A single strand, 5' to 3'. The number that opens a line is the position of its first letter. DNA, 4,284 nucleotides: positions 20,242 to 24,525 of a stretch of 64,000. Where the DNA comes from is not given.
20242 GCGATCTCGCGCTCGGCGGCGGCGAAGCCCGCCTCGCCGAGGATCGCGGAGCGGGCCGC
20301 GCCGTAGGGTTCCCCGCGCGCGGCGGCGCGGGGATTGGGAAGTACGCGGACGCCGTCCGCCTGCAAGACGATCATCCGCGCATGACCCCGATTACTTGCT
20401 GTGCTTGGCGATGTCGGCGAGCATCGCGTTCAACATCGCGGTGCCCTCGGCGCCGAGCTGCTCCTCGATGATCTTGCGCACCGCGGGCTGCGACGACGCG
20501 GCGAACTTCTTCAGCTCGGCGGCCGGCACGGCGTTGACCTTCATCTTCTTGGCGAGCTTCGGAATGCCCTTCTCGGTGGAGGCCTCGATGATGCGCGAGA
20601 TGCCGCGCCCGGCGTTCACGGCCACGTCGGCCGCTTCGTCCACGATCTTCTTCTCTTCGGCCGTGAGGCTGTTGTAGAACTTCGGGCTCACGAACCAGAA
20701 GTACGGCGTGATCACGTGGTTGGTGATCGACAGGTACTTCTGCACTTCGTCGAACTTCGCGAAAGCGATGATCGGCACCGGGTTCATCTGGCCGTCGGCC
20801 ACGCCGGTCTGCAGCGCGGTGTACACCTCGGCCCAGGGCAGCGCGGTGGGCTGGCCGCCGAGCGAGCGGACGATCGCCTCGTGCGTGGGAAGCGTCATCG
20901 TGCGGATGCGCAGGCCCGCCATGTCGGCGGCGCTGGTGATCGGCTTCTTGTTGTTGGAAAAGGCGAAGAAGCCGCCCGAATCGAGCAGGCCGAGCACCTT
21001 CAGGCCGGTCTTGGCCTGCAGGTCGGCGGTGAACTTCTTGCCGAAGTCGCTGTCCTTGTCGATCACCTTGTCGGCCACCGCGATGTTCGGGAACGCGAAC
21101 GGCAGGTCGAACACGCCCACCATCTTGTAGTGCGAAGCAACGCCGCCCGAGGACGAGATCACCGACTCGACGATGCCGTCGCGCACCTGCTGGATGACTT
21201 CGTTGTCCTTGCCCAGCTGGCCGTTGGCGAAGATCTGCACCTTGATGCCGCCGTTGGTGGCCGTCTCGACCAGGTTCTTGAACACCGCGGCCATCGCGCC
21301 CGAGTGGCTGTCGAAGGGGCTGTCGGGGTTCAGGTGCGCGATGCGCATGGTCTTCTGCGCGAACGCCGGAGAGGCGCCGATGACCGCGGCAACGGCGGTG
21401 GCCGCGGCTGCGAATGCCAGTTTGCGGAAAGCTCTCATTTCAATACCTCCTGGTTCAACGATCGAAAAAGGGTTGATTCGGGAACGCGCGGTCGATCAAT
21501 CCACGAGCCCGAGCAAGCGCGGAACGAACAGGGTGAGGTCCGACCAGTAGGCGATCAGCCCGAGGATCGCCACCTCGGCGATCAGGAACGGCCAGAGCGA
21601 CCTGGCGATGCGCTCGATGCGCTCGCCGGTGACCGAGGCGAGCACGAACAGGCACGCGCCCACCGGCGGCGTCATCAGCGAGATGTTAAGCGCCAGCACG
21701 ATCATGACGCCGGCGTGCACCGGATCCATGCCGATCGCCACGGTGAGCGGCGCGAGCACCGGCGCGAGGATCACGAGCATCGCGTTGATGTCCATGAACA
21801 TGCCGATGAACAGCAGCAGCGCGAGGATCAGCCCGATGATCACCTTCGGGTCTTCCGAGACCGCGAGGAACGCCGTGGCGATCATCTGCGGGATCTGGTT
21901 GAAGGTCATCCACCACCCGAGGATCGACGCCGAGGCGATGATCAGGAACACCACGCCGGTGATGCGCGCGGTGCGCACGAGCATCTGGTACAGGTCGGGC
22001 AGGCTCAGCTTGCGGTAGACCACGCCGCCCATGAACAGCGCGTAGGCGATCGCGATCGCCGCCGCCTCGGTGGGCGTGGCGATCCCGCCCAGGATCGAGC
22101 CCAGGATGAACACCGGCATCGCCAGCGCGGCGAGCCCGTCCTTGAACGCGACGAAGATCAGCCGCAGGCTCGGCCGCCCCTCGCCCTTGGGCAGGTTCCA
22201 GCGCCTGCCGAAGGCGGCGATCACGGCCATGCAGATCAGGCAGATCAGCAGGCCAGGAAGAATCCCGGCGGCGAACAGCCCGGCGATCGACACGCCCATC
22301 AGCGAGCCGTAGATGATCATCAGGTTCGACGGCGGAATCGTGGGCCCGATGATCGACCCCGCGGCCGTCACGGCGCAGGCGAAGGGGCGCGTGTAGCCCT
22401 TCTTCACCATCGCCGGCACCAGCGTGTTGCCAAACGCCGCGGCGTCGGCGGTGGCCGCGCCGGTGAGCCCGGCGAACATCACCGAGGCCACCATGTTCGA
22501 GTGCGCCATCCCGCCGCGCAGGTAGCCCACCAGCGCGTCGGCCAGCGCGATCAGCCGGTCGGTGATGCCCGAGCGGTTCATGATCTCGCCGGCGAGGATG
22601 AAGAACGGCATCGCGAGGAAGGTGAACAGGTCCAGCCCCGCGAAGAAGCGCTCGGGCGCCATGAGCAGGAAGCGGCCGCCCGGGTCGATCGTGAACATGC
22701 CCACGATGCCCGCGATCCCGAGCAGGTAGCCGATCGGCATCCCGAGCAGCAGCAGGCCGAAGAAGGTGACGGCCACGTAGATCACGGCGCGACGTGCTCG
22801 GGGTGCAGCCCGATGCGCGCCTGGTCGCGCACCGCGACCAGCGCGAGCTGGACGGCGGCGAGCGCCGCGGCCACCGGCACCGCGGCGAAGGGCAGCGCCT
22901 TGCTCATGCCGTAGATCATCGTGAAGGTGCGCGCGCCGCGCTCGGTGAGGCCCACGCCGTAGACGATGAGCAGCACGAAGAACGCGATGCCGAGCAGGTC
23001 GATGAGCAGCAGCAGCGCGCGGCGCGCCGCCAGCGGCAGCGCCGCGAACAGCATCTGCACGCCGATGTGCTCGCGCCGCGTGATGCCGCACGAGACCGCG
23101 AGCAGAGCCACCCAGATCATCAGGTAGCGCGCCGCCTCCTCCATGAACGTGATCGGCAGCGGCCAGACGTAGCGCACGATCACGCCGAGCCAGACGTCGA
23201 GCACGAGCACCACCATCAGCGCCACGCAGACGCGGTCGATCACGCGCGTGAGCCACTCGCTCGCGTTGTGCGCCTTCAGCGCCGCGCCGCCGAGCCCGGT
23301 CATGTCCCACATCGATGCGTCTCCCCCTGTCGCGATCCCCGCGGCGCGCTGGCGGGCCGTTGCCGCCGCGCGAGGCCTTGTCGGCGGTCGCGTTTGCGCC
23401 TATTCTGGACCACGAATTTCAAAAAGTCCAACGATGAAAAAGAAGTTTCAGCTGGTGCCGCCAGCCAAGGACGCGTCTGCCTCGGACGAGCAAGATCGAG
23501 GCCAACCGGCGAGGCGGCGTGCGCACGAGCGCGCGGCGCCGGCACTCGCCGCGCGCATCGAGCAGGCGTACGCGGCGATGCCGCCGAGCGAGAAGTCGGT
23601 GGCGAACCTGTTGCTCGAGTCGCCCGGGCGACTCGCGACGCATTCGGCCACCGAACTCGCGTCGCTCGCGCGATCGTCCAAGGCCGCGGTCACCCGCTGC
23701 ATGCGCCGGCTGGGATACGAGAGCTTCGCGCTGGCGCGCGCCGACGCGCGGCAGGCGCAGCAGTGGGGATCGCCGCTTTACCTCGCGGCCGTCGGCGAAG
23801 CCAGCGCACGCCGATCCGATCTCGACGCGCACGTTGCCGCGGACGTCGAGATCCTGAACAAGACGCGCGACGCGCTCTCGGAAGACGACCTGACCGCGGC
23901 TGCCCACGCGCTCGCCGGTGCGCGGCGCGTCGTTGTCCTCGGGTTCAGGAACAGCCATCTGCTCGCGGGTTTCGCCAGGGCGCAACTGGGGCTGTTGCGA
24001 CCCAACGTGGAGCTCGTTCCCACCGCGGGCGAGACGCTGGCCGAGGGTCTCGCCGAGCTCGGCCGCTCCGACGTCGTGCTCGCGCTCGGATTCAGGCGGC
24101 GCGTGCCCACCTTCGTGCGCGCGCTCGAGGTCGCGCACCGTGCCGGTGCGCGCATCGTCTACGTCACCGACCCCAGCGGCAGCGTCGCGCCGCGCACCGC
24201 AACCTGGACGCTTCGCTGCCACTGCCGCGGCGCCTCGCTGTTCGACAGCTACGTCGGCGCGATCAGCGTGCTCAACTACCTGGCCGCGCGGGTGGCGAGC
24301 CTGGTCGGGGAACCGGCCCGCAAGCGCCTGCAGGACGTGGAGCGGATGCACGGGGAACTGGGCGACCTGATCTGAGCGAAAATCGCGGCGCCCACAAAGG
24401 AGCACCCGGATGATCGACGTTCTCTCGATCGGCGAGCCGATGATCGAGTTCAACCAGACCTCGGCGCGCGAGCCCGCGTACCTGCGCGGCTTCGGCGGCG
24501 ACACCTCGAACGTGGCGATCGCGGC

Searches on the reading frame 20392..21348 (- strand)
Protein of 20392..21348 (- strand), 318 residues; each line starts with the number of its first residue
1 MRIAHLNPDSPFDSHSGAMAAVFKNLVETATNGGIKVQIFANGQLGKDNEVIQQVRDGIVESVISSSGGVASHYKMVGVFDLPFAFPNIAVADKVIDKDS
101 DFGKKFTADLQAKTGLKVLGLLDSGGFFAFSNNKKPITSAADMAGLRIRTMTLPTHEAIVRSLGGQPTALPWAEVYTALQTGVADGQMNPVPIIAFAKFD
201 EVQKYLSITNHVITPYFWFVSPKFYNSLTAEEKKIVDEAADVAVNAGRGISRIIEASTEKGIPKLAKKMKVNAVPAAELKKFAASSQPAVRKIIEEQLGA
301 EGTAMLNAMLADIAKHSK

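Call 32: search_protein_families(library=pfam, proteins=[window:20392-21348:-], max_evalue=0.001)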
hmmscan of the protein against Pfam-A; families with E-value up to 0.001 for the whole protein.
window:20392-21348:- (318 aa): 1 family
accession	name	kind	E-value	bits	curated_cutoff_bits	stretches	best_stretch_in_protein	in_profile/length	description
PF03480.18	DctP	-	8.9e-76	255.4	23.4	1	17-296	12-285/286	Bacterial extracellular solute-binding protein, family 7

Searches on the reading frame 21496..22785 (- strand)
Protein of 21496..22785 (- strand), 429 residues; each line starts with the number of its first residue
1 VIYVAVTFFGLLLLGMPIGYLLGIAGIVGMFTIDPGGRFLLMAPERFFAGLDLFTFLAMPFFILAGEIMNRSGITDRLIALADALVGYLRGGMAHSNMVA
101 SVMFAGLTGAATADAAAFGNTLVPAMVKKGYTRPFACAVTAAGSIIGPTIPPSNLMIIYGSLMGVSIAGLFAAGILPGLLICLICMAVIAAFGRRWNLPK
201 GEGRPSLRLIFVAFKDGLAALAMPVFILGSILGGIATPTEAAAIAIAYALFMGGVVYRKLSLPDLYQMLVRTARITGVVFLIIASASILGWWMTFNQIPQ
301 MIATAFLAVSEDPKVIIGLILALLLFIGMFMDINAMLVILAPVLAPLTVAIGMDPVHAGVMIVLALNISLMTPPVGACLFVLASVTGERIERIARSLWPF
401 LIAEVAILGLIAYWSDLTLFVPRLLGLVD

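Call 32: search_protein_families(library=pfam, proteins=[window:21496-22785:-], max_evalue=0.001)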
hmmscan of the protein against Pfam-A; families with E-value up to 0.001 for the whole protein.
window:21496-22785:- (429 aa): 3 families
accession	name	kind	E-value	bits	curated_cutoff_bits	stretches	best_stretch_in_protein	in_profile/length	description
PF06808.19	DctM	-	1.8e-111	373.4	23.8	1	6-414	2-410/413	Tripartite ATP-independent periplasmic transporter, DctM component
PF03606.21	DcuC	-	1.3e-06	27.6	23.1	1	67-197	90-221/461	C4-dicarboxylate anaerobic carrier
PF03600.22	CitMHS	-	0.00056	19.5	31.9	0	228-412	23-177/336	Citrate transporter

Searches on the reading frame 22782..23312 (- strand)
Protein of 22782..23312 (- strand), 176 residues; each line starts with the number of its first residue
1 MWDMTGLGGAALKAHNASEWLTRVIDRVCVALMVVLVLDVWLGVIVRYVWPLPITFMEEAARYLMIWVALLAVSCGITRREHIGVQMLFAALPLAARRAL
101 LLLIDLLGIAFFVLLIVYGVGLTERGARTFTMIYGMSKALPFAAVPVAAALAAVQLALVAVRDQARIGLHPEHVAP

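Call 32: search_protein_families(library=pfam, proteins=[window:22782-23312:-], max_evalue=0.001)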
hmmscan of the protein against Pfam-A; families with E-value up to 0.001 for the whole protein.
window:22782-23312:- (176 aa): 1 family
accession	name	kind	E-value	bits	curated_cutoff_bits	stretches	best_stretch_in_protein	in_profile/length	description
PF04290.18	DctQ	-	6.5e-22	78.3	28.3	1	40-163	5-129/132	Tripartite ATP-independent periplasmic transporters, DctQ component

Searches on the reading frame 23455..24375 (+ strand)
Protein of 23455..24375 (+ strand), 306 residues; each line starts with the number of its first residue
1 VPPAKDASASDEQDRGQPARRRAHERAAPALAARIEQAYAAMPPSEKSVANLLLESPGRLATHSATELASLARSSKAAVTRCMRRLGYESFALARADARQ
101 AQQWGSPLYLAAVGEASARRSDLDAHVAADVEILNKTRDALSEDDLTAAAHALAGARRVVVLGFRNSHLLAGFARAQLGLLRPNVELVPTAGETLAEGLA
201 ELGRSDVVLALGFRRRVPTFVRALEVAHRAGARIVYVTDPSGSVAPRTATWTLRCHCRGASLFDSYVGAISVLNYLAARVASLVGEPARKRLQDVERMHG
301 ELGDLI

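Call 32: search_protein_families(library=pfam, proteins=[window:23455-24375:+], max_evalue=0.001)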
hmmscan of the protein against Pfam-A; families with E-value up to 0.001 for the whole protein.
window:23455-24375:+ (306 aa): 2 families
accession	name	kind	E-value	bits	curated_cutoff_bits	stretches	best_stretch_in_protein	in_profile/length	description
PF01380.27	SIS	-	7.3e-12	45.7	25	1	153-277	2-129/131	SIS domain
PF01418.23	HTH_6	-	4.9e-09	36.5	28.3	1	31-91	3-63/77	Helix-turn-helix domain, rpiR family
